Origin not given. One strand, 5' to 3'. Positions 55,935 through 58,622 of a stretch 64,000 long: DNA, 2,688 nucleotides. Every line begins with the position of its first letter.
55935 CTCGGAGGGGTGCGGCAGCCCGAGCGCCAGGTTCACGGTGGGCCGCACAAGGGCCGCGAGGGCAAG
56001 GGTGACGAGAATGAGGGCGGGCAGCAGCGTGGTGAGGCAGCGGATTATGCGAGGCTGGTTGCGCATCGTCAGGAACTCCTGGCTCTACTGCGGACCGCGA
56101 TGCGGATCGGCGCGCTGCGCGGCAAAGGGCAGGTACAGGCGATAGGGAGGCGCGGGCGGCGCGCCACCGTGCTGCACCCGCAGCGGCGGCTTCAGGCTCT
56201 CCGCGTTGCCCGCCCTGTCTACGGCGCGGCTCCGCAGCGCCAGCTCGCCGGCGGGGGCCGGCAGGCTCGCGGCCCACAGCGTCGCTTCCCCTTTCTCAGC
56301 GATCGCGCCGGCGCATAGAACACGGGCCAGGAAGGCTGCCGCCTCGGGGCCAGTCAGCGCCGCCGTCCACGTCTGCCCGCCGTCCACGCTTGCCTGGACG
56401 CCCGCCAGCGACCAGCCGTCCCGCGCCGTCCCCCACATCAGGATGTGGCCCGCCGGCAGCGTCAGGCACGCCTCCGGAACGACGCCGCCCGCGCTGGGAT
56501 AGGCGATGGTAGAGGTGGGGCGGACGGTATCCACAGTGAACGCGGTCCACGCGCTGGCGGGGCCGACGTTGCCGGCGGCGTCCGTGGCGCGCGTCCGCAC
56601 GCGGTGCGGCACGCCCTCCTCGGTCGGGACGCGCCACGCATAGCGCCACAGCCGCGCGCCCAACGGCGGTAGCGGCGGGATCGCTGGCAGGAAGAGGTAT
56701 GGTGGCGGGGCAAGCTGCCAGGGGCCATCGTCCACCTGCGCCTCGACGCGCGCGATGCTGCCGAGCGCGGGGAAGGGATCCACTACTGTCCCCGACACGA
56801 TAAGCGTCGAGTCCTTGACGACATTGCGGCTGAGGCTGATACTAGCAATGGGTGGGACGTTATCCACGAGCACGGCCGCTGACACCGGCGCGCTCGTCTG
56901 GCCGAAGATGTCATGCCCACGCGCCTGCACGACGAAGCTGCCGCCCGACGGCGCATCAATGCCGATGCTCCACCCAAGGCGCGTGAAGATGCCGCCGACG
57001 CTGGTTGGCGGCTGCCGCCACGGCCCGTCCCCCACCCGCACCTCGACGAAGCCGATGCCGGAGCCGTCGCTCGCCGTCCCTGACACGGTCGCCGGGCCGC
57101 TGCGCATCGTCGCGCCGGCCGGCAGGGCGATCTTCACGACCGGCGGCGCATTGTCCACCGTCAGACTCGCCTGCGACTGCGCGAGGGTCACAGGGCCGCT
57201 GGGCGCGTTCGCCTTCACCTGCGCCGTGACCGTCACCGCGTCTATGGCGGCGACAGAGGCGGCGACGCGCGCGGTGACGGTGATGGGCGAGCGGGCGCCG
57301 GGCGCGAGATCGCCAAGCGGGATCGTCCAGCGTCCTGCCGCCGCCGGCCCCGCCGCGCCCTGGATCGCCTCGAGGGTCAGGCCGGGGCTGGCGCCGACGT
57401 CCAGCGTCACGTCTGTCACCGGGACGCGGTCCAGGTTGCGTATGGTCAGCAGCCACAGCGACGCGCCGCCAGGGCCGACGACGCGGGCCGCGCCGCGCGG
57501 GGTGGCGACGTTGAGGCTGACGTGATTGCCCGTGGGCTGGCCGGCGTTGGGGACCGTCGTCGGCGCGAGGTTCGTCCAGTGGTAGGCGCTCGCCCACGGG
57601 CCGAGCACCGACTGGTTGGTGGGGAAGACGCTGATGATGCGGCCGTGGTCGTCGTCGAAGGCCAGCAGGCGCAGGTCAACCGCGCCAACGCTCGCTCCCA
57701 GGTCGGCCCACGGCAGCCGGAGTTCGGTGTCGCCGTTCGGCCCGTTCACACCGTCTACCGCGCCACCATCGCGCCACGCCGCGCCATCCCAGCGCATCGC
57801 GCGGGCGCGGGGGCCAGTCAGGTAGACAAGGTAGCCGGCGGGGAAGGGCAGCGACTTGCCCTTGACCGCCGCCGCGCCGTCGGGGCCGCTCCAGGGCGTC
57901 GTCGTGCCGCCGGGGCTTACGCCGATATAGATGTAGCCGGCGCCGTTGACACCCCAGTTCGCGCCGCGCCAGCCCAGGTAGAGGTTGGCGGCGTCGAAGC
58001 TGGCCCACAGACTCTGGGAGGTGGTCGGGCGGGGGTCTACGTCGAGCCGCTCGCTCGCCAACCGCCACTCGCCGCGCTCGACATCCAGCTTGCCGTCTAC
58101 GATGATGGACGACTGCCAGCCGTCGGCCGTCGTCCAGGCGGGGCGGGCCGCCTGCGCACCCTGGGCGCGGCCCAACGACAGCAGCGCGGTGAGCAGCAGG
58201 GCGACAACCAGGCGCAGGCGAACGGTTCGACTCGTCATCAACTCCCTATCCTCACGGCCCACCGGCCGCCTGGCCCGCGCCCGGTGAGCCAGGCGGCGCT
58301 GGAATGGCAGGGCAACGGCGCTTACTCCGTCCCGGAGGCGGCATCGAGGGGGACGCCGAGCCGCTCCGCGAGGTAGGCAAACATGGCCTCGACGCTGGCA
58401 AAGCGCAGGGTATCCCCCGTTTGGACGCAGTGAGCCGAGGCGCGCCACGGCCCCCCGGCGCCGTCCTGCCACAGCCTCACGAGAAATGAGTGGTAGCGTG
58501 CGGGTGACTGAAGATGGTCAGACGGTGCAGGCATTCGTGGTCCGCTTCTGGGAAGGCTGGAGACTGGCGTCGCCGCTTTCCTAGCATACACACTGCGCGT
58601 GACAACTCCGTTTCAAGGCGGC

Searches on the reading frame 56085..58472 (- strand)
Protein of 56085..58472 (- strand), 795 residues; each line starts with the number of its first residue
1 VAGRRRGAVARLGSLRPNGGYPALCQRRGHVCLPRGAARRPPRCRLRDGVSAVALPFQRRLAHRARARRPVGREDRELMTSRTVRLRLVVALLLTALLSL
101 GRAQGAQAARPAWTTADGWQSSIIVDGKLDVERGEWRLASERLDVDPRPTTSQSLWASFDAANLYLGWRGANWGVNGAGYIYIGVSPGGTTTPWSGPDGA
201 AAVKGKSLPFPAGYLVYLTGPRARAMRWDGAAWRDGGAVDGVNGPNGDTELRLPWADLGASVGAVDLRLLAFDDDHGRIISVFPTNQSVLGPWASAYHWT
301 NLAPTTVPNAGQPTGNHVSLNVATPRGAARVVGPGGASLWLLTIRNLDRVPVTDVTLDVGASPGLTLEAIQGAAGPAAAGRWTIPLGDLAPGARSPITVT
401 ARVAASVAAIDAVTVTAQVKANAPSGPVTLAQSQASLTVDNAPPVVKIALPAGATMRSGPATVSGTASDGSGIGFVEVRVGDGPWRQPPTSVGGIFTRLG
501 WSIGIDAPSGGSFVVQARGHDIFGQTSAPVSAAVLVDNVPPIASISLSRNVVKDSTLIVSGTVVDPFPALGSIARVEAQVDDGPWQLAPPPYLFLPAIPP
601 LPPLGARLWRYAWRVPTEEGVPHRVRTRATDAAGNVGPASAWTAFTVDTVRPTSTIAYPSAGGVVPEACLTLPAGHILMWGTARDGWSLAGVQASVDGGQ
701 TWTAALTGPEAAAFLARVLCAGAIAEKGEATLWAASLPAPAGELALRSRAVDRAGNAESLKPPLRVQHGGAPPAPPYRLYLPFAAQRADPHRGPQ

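Call 47: search_protein_families(library=pfam, proteins=[window:56085-58472:-], max_evalue=0.001)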
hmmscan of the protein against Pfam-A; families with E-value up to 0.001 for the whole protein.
window:56085-58472:- (795 aa): 2 families
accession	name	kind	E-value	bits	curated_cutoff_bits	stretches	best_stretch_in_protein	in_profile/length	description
PF17957.7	Big_7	-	1.6e-08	35.5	24.1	1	444-484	1-43/70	Bacterial Ig domain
PF19077.6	Big_13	-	0.00066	20.6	27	0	609-649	64-102/102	Bacterial Ig-like domain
